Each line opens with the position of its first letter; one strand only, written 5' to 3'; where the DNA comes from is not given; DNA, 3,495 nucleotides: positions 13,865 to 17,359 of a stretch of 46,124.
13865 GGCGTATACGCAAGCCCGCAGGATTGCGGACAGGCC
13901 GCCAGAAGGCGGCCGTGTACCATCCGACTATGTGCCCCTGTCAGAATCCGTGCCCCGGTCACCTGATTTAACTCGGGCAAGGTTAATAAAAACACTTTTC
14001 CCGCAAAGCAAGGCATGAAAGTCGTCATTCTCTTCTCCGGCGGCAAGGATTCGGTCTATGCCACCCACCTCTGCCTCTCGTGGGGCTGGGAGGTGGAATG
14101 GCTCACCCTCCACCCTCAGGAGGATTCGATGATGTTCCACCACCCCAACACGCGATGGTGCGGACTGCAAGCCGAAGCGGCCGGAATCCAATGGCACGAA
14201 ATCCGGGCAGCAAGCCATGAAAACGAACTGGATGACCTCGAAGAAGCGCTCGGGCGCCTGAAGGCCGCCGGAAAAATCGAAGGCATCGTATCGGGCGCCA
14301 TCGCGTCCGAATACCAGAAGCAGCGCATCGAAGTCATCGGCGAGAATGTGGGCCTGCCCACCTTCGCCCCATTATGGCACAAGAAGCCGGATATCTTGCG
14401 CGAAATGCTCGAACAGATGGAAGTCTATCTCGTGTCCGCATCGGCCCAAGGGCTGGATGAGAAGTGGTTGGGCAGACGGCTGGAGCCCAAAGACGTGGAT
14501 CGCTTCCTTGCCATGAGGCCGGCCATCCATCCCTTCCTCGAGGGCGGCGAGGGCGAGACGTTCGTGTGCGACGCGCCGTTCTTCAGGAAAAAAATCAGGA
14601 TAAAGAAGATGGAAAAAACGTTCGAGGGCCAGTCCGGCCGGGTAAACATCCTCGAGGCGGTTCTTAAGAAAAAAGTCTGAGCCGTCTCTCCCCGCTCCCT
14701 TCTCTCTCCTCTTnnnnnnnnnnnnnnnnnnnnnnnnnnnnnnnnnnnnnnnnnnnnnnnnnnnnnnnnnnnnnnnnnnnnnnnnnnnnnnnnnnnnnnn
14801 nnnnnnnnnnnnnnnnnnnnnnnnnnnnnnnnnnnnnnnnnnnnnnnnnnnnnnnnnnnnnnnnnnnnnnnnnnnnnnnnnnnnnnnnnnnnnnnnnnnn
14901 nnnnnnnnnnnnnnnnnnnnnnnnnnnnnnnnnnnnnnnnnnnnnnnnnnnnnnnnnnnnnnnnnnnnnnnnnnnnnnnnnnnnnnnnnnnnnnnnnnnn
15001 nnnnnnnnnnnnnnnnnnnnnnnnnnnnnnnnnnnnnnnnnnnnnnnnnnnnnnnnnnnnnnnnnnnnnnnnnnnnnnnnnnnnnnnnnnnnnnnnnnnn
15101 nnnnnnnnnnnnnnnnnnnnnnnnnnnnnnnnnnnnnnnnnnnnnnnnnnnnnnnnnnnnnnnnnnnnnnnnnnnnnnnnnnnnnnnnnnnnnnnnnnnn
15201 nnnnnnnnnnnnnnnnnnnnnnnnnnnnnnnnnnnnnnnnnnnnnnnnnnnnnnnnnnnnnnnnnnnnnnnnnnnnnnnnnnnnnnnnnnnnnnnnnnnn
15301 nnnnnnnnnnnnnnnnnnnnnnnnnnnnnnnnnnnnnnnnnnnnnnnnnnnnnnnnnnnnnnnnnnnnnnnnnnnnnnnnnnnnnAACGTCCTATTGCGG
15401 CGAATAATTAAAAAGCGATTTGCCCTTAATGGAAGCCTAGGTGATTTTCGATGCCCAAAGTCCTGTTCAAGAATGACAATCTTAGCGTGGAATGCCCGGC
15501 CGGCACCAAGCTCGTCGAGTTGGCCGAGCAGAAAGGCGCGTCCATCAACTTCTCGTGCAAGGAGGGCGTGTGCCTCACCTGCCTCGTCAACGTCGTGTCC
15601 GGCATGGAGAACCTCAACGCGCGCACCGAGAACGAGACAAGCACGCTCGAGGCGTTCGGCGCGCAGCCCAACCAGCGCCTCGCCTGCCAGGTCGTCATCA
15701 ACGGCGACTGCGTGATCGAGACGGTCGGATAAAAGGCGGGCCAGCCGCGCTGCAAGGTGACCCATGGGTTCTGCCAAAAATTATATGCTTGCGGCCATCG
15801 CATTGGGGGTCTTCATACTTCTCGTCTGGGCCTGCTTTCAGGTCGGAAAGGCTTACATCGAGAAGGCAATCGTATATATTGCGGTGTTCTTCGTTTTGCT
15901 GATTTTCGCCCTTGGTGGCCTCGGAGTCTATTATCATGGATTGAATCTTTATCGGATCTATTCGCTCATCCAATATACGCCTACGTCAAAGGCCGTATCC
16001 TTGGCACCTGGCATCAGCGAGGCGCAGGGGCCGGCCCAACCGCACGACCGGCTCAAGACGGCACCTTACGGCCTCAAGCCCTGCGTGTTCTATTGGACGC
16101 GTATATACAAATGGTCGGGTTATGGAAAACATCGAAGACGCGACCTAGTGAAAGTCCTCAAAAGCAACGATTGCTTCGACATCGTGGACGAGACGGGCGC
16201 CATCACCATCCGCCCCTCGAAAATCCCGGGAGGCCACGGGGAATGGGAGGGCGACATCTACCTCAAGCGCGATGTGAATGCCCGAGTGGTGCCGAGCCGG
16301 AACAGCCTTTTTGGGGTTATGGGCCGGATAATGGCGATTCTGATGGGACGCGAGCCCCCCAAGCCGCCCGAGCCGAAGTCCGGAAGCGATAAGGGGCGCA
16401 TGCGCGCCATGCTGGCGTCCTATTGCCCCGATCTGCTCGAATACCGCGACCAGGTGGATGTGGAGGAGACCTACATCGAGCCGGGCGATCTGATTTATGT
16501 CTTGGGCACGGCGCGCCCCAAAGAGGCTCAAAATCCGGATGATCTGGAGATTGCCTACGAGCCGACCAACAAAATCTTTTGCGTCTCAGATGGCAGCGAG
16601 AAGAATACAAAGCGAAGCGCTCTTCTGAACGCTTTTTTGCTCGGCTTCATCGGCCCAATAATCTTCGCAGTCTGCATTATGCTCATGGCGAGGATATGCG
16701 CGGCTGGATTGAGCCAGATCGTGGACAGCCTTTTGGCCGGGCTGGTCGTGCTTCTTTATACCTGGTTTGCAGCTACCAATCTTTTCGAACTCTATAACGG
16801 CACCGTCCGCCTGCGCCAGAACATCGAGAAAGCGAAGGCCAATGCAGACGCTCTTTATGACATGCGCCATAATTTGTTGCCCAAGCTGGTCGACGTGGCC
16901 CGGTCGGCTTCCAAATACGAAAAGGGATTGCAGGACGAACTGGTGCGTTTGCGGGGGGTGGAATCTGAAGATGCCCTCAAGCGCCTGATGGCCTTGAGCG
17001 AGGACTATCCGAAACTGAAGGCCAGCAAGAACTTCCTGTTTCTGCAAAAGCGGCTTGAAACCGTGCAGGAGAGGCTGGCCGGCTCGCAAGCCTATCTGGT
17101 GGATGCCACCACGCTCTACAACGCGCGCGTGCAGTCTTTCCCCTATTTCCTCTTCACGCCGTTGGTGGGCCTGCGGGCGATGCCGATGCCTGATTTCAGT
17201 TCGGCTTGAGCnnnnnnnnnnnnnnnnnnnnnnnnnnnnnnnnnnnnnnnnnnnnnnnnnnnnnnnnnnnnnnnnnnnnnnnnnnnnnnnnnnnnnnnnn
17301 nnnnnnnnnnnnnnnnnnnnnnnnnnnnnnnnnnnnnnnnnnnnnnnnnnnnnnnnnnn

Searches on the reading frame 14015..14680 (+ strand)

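Call 9: search_protein_families(library=pfam, proteins=[window:14015-14680:+], max_evalue=0.001)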
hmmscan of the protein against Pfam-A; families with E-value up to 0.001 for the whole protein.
window:14015-14680:+ (221 aa): 1 family
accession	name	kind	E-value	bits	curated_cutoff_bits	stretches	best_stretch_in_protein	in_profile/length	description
PF01902.24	Diphthami_syn_2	-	3.9e-54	183.9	23.2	1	1-213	1-215/219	Diphthamide synthase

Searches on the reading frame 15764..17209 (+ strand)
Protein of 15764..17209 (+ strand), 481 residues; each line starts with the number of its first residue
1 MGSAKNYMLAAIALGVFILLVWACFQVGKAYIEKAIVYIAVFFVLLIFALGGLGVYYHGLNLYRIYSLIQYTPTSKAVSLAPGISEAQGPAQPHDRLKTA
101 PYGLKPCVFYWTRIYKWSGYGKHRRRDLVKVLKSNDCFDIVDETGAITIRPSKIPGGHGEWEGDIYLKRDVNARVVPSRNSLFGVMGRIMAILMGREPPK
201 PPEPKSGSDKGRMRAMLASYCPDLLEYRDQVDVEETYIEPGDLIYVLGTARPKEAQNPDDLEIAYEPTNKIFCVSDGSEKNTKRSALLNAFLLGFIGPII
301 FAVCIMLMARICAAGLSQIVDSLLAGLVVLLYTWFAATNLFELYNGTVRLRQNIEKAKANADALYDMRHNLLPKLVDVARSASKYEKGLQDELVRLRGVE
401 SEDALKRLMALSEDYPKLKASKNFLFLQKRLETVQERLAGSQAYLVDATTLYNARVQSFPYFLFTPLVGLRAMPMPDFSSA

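Call 20: search_protein_families(library=pfam, proteins=[window:15764-17209:+], max_evalue=0.001)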
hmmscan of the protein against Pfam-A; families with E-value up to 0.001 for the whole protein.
window:15764-17209:+ (481 aa): 1 family
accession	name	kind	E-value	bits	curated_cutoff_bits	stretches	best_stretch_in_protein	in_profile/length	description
PF04011.17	LemA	-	3.9e-19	69.4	26.2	1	360-475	4-134/149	LemA family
